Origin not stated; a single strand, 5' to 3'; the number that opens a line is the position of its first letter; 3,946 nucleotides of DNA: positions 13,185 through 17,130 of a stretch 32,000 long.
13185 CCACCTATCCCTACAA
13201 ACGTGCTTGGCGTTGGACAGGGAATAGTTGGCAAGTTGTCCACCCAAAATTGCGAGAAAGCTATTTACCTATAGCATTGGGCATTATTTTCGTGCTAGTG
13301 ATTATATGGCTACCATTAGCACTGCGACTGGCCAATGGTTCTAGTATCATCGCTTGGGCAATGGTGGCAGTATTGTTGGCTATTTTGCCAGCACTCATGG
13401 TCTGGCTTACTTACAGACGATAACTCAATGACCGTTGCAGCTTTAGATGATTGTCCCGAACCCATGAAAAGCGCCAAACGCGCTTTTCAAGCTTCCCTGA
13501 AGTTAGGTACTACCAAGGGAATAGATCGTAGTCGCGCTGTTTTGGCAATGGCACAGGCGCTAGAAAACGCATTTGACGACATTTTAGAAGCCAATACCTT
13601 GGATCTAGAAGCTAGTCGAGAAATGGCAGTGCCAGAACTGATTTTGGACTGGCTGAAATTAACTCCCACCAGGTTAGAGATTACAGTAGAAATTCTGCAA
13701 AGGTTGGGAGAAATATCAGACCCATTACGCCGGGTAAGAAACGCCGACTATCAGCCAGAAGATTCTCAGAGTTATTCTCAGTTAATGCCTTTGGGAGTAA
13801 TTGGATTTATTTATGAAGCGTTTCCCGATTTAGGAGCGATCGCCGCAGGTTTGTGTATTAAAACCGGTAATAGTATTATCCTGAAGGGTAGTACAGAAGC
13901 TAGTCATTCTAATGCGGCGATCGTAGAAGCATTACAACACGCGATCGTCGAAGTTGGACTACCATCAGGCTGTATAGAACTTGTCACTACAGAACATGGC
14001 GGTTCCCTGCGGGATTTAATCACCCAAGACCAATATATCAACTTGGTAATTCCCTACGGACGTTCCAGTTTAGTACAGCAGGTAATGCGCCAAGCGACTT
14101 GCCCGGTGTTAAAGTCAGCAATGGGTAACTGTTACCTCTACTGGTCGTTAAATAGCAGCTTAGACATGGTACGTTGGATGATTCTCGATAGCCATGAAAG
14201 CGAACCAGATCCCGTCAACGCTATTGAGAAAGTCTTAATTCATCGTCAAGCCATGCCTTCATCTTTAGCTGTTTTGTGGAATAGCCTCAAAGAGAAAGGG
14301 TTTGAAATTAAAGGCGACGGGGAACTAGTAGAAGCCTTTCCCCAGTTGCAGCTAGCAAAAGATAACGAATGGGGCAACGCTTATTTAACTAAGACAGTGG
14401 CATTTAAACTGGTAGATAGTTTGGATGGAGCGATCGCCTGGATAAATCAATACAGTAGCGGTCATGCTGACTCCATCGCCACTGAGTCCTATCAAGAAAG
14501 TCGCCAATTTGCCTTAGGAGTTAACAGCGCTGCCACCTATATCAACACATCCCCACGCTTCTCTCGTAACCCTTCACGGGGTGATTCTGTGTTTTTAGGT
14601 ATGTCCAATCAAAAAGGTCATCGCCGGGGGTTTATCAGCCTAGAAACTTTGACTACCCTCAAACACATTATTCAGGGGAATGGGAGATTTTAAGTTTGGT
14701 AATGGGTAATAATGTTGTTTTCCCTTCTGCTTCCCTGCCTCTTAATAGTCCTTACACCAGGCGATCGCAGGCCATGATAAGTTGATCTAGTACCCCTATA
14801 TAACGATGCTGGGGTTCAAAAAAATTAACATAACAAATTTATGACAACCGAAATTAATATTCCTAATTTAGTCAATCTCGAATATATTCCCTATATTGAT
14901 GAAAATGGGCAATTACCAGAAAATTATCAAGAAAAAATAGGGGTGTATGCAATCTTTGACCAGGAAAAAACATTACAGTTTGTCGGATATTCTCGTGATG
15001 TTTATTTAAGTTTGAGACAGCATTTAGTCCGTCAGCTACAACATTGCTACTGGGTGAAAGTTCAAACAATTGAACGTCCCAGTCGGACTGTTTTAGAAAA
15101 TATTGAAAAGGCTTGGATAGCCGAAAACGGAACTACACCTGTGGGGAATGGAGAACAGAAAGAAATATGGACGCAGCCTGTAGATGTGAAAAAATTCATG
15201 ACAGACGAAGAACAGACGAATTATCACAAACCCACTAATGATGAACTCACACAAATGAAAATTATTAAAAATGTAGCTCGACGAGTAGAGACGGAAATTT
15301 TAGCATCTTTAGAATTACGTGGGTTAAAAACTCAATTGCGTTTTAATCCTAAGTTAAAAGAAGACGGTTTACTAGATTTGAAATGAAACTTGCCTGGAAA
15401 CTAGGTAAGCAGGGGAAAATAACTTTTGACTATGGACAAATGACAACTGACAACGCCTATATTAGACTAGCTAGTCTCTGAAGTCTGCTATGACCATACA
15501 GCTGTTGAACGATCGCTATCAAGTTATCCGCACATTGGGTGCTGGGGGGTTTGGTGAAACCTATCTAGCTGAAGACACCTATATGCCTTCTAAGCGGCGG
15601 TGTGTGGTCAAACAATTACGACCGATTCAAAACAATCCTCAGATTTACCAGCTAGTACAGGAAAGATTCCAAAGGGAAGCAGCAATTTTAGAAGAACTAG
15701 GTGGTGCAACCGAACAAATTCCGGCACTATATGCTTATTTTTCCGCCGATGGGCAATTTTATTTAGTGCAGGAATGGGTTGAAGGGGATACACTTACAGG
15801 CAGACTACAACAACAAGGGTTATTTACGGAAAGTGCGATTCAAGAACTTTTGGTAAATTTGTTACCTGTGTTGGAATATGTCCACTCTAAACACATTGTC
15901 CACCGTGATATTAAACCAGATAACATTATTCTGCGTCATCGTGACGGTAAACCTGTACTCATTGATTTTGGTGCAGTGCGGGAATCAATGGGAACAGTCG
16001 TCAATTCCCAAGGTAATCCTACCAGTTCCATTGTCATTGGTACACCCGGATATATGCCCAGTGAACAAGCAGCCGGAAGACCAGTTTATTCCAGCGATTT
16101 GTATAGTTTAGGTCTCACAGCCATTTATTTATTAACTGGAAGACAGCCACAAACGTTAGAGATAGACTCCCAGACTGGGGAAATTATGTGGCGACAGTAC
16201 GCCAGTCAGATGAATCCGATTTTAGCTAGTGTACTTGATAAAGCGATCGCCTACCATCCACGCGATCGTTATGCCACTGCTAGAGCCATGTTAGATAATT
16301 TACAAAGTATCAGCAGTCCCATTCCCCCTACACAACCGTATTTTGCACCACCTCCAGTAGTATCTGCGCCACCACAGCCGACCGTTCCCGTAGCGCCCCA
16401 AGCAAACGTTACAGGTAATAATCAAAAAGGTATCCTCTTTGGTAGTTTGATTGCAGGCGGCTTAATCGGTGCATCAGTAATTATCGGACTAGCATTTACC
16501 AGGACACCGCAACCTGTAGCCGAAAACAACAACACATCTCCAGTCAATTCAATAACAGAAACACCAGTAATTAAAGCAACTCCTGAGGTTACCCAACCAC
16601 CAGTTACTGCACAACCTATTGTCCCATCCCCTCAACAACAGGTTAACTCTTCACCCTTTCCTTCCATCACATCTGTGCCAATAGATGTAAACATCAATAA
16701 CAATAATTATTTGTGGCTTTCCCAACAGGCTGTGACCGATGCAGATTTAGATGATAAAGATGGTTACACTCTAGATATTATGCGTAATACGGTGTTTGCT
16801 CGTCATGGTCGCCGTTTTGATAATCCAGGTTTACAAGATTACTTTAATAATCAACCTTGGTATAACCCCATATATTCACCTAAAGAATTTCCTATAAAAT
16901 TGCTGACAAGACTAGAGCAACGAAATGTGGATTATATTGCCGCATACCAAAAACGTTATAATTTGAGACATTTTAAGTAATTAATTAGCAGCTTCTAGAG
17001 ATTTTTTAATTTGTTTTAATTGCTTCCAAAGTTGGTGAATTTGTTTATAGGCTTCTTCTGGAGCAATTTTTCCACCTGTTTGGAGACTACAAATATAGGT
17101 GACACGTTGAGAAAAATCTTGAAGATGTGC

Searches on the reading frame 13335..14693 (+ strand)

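Call 86: search_protein_families(library=pfam, proteins=[window:13335-14693:+], max_evalue=0.00001)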
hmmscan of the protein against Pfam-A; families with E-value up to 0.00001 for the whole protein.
window:13335-14693:+ (452 aa): 1 family
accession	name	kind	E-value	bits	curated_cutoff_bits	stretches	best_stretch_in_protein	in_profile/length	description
PF00171.27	Aldedh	-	5.6e-18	65.2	23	1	37-256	28-227/461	Aldehyde dehydrogenase family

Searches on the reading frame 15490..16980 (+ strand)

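Call 86: search_protein_families(library=pfam, proteins=[window:15490-16980:+], max_evalue=0.00001)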
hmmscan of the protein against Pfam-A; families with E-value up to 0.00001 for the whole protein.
window:15490-16980:+ (496 aa): 5 families
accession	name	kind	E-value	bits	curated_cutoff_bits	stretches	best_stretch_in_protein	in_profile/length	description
PF00069.31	Pkinase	-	2.4e-36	125.9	31.7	1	10-260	1-251/263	Protein kinase domain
PF13308.11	YARHG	-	7e-28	96.9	27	1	408-487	4-84/85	YARHG domain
PF07714.23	PK_Tyr_Ser-Thr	-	1.8e-17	63.9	23.1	1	12-260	3-248/258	Protein tyrosine and serine/threonine kinase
PF01636.29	APH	-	2.3e-07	31.2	23.2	0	117-161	155-195/239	Phosphotransferase enzyme family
PF03109.22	ABC1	-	2.5e-06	27.3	22.9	1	60-165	110-216/244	ABC1 atypical kinase-like domain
